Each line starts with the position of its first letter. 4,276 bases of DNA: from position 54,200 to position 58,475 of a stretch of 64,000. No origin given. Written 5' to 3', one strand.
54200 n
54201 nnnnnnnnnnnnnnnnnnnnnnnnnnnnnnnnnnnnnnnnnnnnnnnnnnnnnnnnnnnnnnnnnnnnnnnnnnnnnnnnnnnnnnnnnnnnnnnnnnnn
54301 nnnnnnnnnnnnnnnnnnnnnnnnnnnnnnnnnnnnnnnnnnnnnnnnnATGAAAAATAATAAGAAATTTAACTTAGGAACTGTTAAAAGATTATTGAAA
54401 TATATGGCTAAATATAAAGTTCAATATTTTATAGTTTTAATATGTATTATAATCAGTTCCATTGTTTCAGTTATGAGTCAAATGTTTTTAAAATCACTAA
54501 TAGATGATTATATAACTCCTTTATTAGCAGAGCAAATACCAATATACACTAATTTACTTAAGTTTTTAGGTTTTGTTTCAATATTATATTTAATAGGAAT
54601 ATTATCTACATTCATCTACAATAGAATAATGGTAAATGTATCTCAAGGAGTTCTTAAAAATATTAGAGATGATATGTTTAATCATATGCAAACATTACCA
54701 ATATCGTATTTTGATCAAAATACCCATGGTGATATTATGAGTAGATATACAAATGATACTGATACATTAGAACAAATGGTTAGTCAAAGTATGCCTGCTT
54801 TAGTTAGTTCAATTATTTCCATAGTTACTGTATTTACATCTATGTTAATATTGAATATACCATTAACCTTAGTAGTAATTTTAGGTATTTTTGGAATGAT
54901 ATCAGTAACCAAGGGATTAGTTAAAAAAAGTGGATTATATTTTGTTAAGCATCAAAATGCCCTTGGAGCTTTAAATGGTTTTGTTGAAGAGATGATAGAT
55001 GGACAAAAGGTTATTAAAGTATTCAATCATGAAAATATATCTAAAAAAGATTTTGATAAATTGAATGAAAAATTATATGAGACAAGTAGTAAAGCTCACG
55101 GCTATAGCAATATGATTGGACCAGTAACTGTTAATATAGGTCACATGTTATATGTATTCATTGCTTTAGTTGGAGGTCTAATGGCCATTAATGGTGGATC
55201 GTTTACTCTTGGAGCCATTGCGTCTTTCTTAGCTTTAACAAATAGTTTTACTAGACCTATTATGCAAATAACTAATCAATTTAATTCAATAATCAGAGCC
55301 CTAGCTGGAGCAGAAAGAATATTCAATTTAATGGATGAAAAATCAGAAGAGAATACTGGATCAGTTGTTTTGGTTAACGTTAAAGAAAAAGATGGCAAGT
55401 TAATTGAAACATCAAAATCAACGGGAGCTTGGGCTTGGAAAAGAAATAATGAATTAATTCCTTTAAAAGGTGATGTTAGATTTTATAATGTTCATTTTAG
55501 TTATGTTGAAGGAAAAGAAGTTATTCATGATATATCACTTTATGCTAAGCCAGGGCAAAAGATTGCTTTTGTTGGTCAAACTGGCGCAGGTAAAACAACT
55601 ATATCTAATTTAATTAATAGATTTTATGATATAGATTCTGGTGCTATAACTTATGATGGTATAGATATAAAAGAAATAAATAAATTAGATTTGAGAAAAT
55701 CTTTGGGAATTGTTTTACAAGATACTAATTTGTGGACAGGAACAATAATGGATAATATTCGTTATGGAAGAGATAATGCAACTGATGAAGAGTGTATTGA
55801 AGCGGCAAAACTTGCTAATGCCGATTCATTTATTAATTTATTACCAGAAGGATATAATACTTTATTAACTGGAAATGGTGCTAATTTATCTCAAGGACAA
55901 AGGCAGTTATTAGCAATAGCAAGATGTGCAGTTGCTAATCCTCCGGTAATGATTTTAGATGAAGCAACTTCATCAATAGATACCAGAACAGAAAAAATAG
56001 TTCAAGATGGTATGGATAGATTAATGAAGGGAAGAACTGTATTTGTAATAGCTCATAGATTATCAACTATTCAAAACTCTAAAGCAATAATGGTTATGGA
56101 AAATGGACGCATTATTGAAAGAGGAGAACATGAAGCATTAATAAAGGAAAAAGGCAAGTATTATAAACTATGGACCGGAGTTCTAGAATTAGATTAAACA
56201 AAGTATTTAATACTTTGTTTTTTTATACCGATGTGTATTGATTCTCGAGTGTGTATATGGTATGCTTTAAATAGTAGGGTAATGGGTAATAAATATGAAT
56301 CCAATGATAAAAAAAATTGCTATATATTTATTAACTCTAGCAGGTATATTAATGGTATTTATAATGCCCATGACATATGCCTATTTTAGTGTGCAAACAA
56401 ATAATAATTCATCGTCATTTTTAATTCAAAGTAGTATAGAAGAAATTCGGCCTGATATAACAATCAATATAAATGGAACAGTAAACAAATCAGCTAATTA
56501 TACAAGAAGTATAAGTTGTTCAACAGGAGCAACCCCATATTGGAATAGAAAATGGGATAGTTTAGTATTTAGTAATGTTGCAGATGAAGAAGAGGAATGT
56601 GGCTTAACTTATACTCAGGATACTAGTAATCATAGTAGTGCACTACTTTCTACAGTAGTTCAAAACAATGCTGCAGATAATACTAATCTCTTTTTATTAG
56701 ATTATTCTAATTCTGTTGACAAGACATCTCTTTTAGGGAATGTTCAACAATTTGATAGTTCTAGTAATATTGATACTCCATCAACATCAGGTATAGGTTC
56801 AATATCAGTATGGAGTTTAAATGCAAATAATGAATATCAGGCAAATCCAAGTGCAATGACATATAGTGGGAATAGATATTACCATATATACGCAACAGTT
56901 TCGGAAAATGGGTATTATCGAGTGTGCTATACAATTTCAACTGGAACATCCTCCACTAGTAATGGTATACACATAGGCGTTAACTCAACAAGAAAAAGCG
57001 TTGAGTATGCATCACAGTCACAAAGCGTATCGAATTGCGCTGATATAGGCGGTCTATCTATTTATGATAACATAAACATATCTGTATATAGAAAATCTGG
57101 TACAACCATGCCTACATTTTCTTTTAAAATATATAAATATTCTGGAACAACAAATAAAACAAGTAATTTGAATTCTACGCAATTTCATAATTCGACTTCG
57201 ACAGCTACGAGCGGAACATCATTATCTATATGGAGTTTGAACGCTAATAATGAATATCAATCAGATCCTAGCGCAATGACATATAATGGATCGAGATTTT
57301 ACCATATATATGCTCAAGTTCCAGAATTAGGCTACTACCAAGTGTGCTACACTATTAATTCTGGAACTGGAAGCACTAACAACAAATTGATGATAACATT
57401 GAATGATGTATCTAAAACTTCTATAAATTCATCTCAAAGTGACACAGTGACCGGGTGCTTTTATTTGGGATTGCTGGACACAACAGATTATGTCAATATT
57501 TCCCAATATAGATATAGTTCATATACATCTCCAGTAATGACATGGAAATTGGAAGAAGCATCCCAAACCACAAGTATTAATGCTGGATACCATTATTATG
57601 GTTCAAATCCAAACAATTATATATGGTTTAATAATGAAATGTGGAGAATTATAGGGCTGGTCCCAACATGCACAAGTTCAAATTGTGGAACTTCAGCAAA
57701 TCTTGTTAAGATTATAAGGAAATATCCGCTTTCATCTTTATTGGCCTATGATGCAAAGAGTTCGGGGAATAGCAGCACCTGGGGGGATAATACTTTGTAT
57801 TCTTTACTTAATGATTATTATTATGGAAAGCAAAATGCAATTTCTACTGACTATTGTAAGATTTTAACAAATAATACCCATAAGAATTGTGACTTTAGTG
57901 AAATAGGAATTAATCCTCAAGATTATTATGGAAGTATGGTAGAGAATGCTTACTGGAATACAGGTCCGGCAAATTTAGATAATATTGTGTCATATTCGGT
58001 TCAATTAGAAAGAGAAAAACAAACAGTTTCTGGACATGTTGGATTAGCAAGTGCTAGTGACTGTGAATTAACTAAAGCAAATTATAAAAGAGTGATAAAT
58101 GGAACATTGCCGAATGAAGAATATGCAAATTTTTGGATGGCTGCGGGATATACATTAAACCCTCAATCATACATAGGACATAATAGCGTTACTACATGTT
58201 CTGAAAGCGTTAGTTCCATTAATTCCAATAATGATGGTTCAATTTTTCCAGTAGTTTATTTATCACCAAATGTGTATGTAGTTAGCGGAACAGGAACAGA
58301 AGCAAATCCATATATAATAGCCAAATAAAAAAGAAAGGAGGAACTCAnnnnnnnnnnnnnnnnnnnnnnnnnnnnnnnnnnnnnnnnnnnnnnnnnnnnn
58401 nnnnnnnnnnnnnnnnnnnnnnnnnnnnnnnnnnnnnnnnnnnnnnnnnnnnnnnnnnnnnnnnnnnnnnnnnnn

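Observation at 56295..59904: Compositionally atypical pair of paralogous secreted Cys-containing proteins with an unrecognised repeat domain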

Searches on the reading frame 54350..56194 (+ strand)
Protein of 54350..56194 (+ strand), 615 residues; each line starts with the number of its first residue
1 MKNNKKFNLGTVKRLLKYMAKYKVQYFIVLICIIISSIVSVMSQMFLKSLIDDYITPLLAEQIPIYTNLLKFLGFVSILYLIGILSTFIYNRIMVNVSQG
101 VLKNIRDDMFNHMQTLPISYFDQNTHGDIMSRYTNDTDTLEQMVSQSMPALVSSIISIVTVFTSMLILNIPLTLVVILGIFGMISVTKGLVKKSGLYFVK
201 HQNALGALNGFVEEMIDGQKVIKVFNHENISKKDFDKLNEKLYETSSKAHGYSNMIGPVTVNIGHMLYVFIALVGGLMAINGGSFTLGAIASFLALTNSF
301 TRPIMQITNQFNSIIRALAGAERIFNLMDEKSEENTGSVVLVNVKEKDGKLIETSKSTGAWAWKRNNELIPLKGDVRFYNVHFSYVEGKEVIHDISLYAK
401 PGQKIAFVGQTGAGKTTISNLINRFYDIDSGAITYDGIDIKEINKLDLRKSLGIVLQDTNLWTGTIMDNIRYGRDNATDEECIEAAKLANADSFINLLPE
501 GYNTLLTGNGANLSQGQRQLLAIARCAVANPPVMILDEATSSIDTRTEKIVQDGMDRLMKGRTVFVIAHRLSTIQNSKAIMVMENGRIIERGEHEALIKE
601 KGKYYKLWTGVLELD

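Call 34: search_protein_families(library=pfam, proteins=[window:54350-56194:+], max_evalue=0.001)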
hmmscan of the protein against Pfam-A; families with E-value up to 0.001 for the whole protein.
window:54350-56194:+ (615 aa): 4 families
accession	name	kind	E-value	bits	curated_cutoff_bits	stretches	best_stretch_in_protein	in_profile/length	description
PF00664.28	ABC_membrane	-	1.6e-45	156.3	28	1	27-303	2-273/274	ABC transporter transmembrane region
PF00005.33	ABC_tran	-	3.1e-28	99.5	25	1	393-541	2-137/137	ABC transporter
PF02463.25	SMC_N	-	5.9e-06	26.3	40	1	220-583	122-211/220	RecF/RecN/SMC N terminal domain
PF03193.22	RsgA_GTPase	-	0.00073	19.8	30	0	379-430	84-134/174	RsgA GTPase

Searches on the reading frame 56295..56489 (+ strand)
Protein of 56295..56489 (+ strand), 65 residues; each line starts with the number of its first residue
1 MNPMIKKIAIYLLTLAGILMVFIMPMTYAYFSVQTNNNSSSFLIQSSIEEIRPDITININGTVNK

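Call 33: search_protein_families(library=ncbifam, proteins=[window:56295-56489:+], max_evalue=10)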
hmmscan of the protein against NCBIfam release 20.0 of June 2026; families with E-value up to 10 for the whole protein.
seq(65 aa): 0 families

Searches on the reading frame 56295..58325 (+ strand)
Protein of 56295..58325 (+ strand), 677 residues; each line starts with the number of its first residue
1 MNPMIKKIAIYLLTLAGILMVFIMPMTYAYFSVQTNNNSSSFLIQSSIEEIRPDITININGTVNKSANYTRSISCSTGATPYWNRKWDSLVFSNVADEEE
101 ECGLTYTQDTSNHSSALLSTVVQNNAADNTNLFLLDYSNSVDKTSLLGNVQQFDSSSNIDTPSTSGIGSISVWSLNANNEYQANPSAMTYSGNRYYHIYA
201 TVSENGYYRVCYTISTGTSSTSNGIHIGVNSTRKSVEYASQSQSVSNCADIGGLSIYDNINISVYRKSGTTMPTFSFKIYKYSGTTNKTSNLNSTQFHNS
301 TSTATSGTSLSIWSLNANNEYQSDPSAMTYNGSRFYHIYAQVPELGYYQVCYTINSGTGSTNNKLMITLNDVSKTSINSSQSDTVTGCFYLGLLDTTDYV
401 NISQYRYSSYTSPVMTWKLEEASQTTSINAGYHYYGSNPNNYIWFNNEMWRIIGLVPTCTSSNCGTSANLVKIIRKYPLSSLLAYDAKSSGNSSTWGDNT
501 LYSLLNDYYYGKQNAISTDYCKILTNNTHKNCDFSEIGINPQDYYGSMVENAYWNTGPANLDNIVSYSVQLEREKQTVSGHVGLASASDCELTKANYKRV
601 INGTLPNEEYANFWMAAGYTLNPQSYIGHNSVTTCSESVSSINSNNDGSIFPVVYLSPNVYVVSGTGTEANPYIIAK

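Call 4: search_protein_families(library=pfam, proteins=[window:56295-58325:+], max_evalue=1)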
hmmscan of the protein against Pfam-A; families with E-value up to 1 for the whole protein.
window:56295-58325:+ (677 aa): 2 families
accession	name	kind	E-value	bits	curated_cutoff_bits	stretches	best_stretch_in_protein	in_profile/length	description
PF22621.2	CurL-like_PKS_C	-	0.018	15.5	27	1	336-373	21-58/64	CurL-like, PKS C-terminal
PF14401.11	RLAN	-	0.038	14.1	25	1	367-429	66-129/150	RimK-like ATPgrasp N-terminal domain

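Call 5: search_protein_families(library=ncbifam, proteins=[window:56295-58325:+], max_evalue=1)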
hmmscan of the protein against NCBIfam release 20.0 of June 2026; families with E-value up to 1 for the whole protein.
window:56295-58325:+ (677 aa): 0 families

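Call 66: list_cluster_members(proteins=[window:56295-58325:+, window:58348-59901:+, P0002, P0005])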
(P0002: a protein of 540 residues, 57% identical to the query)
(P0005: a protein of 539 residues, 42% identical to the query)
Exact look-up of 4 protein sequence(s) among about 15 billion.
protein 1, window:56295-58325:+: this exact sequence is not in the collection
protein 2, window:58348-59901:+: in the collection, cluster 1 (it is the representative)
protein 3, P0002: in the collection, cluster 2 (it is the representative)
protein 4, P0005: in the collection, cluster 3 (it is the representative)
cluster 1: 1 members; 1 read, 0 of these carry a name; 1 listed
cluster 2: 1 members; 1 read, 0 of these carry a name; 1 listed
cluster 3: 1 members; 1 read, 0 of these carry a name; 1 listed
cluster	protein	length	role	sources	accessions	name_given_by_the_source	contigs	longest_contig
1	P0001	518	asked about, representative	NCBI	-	-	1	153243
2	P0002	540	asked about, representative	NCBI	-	-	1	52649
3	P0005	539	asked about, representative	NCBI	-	-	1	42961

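Call 70: predict_structure(alignment_id=A4)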
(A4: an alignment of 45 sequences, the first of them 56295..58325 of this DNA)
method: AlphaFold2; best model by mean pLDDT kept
length: 677 residues; sequences in the alignment: 45
mean_pLDDT: 78.2   pTM: 0.65
mean pLDDT of the five models: 78.2, 74.5, 74.4, 73.8, 73.4
residues with pLDDT >= 90: 255; 70-90: 240; 50-70: 107; < 50: 75
segments of 3 or more residues with pLDDT < 50: 36-66, 157-171, 284-308
pLDDT, mean of each block of 10 residues (from residue 1): 71 87 85 54 34 39 48 71 57 66 66 86 96 90 83 55 43 65 63 73 78 71 72 54 71 75 78 80 46 33 42 92 90 86 92 89 90 84 93 89 87 94 89 92 96 96 86 94 90 95 97 94 76 94 95 93 86 94 96 74 54 78 80 83 92 96 92 91
secondary structure, 60 per line:
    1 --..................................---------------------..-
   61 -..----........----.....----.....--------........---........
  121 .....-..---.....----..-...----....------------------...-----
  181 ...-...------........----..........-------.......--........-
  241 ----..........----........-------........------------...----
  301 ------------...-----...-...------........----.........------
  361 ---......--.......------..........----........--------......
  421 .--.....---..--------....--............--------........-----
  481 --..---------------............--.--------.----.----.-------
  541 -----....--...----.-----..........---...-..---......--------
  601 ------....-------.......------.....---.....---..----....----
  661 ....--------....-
elements in order (helices of 4 or more, strands of 3 or more residues): H3-36 E68-75 E80-84 E89-93 E102-109 H113-116 H118-125 E132-136 E151-154 E173-175 E181-183 E194-201 E206-215 E223-229 E232-239 E245-254 E259-266 E274-281 E313-315 E321-323 E334-341 E346-354 E364-369 E372-378 E385-394 E399-406 E415-421 E424-428 E442-445 E448-459 E468-475 H500-511 E552-554 H565-574 E578-580 H587-592 H607-610 E618-624 E631-635 E639-643 E653-656 E661-664 E673-676
